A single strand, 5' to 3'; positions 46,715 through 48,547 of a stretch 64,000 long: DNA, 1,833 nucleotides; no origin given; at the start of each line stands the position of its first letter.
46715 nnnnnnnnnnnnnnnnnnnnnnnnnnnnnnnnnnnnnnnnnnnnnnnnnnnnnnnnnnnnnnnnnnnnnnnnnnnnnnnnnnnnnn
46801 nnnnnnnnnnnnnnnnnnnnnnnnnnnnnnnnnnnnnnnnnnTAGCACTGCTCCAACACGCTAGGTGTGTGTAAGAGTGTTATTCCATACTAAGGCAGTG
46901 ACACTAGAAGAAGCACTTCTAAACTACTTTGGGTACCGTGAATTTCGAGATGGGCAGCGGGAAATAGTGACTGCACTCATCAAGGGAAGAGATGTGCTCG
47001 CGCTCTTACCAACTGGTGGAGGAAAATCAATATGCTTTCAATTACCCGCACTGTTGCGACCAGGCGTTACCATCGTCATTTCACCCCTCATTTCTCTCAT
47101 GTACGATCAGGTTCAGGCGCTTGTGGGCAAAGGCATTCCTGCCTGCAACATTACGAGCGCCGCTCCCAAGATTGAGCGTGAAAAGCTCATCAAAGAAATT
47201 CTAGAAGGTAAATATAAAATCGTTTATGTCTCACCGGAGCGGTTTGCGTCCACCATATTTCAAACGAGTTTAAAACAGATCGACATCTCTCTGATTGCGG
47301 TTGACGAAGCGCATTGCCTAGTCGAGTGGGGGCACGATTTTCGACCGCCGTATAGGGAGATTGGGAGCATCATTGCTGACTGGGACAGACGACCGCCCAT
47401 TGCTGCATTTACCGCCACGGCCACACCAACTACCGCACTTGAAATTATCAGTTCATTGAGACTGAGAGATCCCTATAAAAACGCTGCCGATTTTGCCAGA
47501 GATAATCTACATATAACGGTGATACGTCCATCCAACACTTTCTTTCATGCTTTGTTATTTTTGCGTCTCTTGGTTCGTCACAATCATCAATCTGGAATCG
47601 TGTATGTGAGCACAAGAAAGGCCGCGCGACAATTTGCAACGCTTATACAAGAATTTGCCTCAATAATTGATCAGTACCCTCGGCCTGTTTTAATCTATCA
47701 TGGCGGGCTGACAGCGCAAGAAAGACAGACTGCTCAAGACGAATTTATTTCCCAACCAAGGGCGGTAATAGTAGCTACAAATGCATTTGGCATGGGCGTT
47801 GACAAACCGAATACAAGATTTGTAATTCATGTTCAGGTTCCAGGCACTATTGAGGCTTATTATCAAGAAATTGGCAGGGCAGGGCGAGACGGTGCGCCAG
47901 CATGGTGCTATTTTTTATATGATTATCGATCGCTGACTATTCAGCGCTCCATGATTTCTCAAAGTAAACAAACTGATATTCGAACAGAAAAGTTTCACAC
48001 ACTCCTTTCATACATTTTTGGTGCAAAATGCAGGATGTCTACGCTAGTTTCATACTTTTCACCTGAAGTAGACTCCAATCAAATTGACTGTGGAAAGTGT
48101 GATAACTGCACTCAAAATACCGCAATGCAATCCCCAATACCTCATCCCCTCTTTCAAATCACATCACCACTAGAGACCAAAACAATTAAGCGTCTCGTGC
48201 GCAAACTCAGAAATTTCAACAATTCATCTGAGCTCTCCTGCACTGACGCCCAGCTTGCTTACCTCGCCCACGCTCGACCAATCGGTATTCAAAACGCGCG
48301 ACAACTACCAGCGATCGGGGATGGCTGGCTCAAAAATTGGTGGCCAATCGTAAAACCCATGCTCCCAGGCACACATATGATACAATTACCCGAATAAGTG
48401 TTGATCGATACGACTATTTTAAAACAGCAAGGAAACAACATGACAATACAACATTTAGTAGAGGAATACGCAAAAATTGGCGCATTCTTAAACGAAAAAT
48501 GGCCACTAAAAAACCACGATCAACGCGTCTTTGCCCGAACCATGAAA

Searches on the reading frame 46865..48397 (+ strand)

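Call 75: search_protein_families(library=pfam, proteins=[window:46865-48397:+], max_evalue=0.00001)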
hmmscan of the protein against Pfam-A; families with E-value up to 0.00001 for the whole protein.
window:46865-48397:+ (510 aa): 3 families
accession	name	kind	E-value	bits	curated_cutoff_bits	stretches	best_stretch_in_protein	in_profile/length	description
PF00270.35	DEAD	-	5.4e-27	95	26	1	29-190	2-163/167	DEAD/DEAH box helicase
PF00271.37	Helicase_C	-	1e-21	77.7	23.5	1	233-343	7-110/110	Helicase conserved C-terminal domain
PF16124.10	RecQ_Zn_bind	-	6.5e-10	40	25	1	358-416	5-66/66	RecQ zinc-binding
